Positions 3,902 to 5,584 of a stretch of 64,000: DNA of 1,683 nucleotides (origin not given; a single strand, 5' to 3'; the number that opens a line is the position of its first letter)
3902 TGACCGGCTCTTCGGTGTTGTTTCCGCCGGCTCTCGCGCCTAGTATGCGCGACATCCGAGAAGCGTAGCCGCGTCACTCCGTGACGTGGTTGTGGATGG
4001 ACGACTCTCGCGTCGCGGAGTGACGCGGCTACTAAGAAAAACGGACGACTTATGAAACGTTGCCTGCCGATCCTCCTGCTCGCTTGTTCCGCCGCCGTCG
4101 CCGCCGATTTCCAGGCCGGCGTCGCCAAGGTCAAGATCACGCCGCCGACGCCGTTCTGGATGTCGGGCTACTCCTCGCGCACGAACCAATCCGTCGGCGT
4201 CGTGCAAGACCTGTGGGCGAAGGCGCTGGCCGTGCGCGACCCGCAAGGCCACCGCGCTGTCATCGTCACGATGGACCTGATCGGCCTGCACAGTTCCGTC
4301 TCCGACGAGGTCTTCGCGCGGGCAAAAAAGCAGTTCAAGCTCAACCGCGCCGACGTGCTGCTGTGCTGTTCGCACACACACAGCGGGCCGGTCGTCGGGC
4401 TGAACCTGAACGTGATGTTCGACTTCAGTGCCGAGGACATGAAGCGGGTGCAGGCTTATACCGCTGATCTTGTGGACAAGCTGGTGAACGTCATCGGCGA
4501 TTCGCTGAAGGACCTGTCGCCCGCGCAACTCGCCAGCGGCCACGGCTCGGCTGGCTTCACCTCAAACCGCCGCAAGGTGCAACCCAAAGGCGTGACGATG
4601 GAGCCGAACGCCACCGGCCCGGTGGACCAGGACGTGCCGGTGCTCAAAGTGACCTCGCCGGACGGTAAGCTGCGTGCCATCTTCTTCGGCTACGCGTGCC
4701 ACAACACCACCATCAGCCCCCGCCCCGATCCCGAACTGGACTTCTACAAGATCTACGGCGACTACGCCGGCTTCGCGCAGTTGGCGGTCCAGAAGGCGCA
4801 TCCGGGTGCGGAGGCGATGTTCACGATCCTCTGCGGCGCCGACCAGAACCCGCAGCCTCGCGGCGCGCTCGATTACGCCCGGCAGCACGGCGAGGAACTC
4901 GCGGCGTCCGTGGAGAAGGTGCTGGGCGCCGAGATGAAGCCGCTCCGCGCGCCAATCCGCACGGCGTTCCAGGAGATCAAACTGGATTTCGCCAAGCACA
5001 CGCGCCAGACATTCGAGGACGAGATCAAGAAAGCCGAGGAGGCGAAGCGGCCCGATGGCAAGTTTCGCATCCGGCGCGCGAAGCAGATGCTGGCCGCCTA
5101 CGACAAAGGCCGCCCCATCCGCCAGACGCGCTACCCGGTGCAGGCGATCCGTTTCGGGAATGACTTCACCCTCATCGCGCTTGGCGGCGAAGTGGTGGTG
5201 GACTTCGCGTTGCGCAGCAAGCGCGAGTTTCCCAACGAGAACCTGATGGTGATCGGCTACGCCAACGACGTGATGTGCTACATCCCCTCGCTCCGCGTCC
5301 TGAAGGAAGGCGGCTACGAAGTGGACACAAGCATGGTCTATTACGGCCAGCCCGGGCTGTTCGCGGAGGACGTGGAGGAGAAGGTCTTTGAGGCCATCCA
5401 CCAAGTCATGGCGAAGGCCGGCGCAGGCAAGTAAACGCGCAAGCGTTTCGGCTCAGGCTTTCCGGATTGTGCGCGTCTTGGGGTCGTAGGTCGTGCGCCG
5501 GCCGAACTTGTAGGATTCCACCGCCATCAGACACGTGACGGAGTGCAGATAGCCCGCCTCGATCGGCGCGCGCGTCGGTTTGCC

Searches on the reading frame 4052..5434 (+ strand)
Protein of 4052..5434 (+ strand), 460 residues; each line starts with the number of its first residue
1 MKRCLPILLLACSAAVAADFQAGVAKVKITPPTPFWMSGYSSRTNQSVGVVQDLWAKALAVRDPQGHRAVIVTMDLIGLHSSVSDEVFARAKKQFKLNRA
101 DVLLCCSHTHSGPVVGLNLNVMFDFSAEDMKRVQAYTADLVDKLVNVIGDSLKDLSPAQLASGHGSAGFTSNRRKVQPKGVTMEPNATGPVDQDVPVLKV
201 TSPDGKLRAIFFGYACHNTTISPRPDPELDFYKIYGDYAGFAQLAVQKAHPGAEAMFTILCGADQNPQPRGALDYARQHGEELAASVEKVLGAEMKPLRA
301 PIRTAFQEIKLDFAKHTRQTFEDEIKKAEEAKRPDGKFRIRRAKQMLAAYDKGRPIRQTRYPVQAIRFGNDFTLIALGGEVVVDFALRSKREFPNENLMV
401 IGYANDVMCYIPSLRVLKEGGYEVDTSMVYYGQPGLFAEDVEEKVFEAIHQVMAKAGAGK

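Call 6: search_protein_families(library=pfam, proteins=[window:4052-5434:+], max_evalue=0.001)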
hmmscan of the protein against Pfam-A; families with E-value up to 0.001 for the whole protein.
window:4052-5434:+ (460 aa): 1 family
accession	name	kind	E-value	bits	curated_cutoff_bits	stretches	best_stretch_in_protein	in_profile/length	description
PF04734.18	Ceramidase_alk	-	6e-19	68.5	32.1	1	20-246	1-226/509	Neutral/alkaline non-lysosomal ceramidase, N-terminal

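Call 66: search_solved_structures(query=window:4052-5434:+, max_evalue=0.1, show_alignments=1)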
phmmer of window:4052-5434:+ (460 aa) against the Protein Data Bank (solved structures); distinct sequences matched with E-value up to 0.1: 2.
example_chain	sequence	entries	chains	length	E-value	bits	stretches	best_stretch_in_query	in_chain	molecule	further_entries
2zws_A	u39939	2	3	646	5.5e-11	45.8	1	20-222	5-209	Neutral ceramidase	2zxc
4wgk_A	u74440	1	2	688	0.00016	24.4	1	35-217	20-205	Neutral ceramidase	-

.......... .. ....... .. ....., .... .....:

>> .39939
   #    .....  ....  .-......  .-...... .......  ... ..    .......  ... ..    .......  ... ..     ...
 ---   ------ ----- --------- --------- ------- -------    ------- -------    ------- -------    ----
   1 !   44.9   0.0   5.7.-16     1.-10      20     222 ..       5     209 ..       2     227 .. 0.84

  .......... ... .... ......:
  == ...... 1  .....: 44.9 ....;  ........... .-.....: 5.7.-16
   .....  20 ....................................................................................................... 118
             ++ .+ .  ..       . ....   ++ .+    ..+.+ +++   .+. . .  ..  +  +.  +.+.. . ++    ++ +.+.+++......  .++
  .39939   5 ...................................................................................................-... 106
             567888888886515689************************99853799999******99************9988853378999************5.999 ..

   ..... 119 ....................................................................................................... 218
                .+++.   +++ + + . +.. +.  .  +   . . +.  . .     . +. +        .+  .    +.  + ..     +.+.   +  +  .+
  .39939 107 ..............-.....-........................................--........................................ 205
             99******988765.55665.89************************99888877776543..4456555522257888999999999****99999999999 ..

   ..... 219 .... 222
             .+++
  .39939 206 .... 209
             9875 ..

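Call 83: search_protein_families(library=ncbifam, proteins=[window:4052-5434:+], max_evalue=0.01)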
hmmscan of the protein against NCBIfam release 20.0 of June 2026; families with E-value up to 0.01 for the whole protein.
window:4052-5434:+ (460 aa): 1 family
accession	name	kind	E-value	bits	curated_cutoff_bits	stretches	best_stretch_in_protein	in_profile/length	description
NF041649.1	ceramidase_neut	equivalog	1.2e-11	43.6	1200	1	36-224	18-209/636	neutral ceramidase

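Call 86: find_homologous_proteins(query=window:4052-5434:+)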
Query window:4052-5434:+ (460 aa): 7924 proteins with E <= 0.001 among 8000 candidates; the best 120 are listed.
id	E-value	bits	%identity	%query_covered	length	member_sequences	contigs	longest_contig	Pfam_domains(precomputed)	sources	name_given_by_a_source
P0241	1.7e-292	988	94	100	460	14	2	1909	PF04734.19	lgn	-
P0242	9.1e-280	946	90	100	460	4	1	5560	PF04734.19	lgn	-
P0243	4.3e-262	888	83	100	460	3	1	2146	PF04734.19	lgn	-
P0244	7.6e-255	864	82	100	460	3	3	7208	PF04734.19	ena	-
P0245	2.7e-251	853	81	100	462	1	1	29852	PF04734.19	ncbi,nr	ncbi:MAG: neutral/alkaline non-lysosomal ceramidase N-terminal domain-containing protein [Verrucomic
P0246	7.9e-248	841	81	100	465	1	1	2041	PF04734.19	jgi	jgi:hypothetical protein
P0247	1.7e-247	840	81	100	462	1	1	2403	PF04734.19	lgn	-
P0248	1.1e-236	805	76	100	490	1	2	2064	PF04734.19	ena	-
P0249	7.4e-234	795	77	99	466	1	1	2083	PF04734.19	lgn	-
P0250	5.1e-229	779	75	97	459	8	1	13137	PF04734.19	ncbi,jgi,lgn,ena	ncbi:MAG: neutral/alkaline non-lysosomal ceramidase N-terminal domain-containing protein [Verrucomic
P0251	9.0e-229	778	74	100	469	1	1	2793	PF04734.19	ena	-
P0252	6.2e-228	776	76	96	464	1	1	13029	PF04734.19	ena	-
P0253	8.3e-225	765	74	100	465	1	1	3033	PF04734.19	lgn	-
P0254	3.2e-222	757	73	100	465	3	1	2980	PF04734.19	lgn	-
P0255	2.3e-220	751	74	96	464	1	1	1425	PF04734.19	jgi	-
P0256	2.8e-218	744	72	100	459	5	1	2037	PF04734.19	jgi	-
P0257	2.5e-214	731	71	99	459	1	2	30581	PF04734.19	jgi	jgi:hypothetical protein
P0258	4.2e-212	723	72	98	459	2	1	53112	PF04734.19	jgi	-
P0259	1.1e-208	712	69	100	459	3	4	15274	PF04734.19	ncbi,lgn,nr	ncbi:MAG: hypothetical protein FJ395_17940 [Verrucomicrobia bacterium]|nr:hypothetical protein [Verr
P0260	9.3e-208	709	69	98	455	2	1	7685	PF04734.19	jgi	-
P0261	8.7e-206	703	66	100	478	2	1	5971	PF04734.19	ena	-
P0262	1.9e-204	698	66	100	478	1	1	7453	PF04734.19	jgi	jgi:neutral ceramidase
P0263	2.9e-203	694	65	100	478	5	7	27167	PF04734.19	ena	-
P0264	2.2e-190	652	65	98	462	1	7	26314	PF04734.19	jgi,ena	jgi:hypothetical protein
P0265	4.8e-182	624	62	100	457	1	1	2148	PF04734.19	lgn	-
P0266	2.6e-180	619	62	100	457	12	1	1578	PF04734.19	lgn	-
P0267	5.8e-176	604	61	99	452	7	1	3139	PF04734.19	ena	-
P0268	2.1e-175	603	61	99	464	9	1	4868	PF04734.19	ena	-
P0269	2.5e-175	602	62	98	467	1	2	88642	PF04734.19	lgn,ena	-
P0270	2.6e-175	602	63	95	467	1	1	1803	PF04734.19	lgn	-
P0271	1.8e-174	599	59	100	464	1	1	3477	PF04734.19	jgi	jgi:hypothetical protein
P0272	2.3e-174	599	60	98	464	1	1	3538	PF04734.19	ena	-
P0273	2.8e-174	599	61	100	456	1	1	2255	PF04734.19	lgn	-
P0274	3.0e-173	595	60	97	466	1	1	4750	PF04734.19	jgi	jgi:hypothetical protein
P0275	5.2e-173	595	59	98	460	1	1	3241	PF04734.19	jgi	jgi:neutral ceramidase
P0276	5.8e-173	594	60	98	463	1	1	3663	PF04734.19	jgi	-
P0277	7.1e-173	594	60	99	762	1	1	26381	PF04909.21,PF04734.19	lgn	-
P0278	4.7e-172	591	59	95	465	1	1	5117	PF04734.19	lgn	-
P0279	5.5e-172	591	59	99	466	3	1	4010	PF04734.19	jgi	jgi:neutral ceramidase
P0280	6.0e-172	591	61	96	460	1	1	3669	PF04734.19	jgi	jgi:neutral ceramidase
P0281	1.5e-171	590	59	100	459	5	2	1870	PF04734.19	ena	-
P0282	1.8e-171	590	60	98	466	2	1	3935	PF04734.19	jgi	-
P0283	3.3e-171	589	60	98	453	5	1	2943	PF04734.19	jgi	jgi:neutral ceramidase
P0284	8.8e-171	587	59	99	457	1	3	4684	PF04734.19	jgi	jgi:neutral ceramidase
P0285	1.2e-170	587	58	98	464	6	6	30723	PF04734.19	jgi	jgi:neutral ceramidase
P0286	2.8e-170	586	60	98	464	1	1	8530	PF04734.19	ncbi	-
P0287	3.6e-170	585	61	96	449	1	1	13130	PF04734.19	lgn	-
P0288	3.8e-170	585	59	98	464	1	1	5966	PF04734.19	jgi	jgi:neutral ceramidase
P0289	4.4e-170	585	57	99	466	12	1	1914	PF04734.19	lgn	-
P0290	4.9e-170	585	58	98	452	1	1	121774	PF04734.19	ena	-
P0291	5.4e-170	585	59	99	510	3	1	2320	PF04734.19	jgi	jgi:hypothetical protein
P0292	6.5e-170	584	59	98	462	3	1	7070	PF04734.19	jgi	jgi:hypothetical protein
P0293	6.5e-170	584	61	90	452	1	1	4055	PF04734.19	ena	-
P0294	6.5e-170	584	59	98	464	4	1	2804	PF04734.19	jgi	jgi:neutral ceramidase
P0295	6.7e-170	584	58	99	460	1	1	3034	PF04734.19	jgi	jgi:neutral ceramidase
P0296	9.1e-170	584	57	100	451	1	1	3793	PF04734.19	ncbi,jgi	jgi:neutral ceramidase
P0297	1.1e-169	584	60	99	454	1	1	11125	PF04734.19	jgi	jgi:hypothetical protein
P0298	1.5e-169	583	57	100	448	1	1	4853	PF04734.19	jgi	jgi:hypothetical protein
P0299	1.7e-169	583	58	99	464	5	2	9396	PF04734.19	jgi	jgi:hypothetical protein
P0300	1.8e-169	583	60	98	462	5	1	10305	PF04734.19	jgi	-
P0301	1.9e-169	583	59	97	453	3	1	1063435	PF04734.19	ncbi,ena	-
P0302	2.0e-169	583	59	98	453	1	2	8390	PF04734.19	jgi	jgi:hypothetical protein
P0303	2.2e-169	583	58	98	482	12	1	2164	PF04734.19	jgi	-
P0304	4.0e-169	582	58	98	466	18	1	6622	PF04734.19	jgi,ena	-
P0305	4.4e-169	582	60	98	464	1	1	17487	PF04734.19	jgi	jgi:hypothetical protein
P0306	4.8e-169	582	59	98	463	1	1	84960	PF04734.19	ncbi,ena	-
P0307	5.2e-169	581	57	100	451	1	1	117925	PF04734.19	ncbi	-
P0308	5.8e-169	581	59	100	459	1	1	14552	PF04734.19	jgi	jgi:neutral ceramidase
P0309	5.9e-169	581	59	99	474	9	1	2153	PF04734.19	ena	-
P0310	6.3e-169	581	57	99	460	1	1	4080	PF04734.19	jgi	jgi:neutral ceramidase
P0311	1.0e-168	580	59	97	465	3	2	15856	PF04734.19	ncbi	ncbi:MAG: neutral/alkaline non-lysosomal ceramidase N-terminal domain-containing protein [Limisphaer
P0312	1.3e-168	580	60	97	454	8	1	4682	PF04734.19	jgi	jgi:neutral ceramidase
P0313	1.5e-168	580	58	99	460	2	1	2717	PF04734.19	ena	-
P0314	2.0e-168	580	58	99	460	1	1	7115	PF04734.19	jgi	jgi:neutral ceramidase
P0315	2.2e-168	579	59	98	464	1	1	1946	PF04734.19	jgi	jgi:hypothetical protein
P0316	2.5e-168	579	59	98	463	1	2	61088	PF04734.19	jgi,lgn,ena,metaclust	metaclust:\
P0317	2.6e-168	579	59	98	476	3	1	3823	PF04734.19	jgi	-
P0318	3.3e-168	579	59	98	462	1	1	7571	PF04734.19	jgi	jgi:hypothetical protein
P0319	6.6e-168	578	59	96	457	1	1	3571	PF04734.19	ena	-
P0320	7.3e-168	578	58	100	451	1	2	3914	PF04734.19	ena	-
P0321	7.6e-168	578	58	99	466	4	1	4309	PF04734.19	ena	-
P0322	8.5e-168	577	57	99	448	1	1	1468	PF04734.19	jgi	-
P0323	8.9e-168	577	59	100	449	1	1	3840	PF04734.19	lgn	-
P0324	1.2e-167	577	60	96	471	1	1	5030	PF04734.19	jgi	jgi:neutral ceramidase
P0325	1.6e-167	577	59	98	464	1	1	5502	PF04734.19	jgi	jgi:neutral ceramidase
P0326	1.6e-167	577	57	99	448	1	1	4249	PF04734.19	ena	-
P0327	2.5e-167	576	57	99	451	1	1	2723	PF04734.19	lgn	-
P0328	2.8e-167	576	58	99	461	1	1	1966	PF04734.19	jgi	jgi:hypothetical protein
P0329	3.4e-167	575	61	95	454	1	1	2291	PF04734.19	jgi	jgi:hypothetical protein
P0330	4.3e-167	575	58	96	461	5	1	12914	PF04734.19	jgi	jgi:hypothetical protein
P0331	4.3e-167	575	57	99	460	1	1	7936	PF04734.19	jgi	jgi:neutral ceramidase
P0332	5.2e-167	575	58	98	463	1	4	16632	PF04734.19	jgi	jgi:neutral ceramidase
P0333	5.5e-167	575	58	99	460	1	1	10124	PF04734.19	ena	-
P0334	6.2e-167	575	59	98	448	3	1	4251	PF04734.19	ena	-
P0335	6.9e-167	574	60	96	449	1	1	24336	PF04734.19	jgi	jgi:hypothetical protein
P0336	7.5e-167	574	59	98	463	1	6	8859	PF04734.19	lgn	-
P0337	8.2e-167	574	59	98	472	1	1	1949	PF04734.19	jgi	jgi:hypothetical protein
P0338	1.0e-166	574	59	96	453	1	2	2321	PF04734.19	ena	-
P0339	1.4e-166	573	58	96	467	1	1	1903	PF04734.19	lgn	-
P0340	1.7e-166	573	58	98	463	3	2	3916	PF04734.19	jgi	jgi:hypothetical protein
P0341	2.4e-166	573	57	98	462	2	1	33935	PF04734.19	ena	-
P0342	2.6e-166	573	56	99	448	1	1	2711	PF04734.19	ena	-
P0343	3.0e-166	572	58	96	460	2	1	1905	PF04734.19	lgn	-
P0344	4.4e-166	572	58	97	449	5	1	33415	PF04734.19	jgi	jgi:neutral ceramidase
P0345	5.4e-166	572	59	98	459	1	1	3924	PF04734.19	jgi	-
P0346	6.1e-166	571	58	100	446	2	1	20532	PF04734.19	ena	-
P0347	6.7e-166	571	57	100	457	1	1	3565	PF04734.19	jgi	jgi:neutral ceramidase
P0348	8.1e-166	571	58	96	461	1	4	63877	PF04734.19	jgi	-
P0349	2.0e-165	570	58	96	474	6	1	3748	PF04734.19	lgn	-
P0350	2.6e-165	569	57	99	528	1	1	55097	PF04734.19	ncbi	-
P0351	5.2e-165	568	59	97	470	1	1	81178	PF04734.19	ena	-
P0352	5.5e-165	568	57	99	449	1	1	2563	PF04734.19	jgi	jgi:neutral ceramidase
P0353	5.6e-165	568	59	98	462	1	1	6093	PF04734.19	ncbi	-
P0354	5.7e-165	568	59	98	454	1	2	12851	PF04734.19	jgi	jgi:hypothetical protein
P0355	9.1e-165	567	60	96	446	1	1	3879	PF04734.19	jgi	-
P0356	9.9e-165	567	57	100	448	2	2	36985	PF04734.19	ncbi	ncbi:MAG: neutral/alkaline non-lysosomal ceramidase N-terminal domain-containing protein [Pirellulal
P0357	1.1e-164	567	58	98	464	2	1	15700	PF04734.19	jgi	jgi:hypothetical protein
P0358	1.1e-164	567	56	99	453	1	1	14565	PF04734.19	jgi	jgi:neutral ceramidase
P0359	1.5e-164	567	63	84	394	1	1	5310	PF04734.19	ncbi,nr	ncbi:MAG: hypothetical protein N3B01_08250, partial [Verrucomicrobiae bacterium]|nr:hypothetical pro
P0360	1.7e-164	567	57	98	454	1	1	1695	PF04734.19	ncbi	-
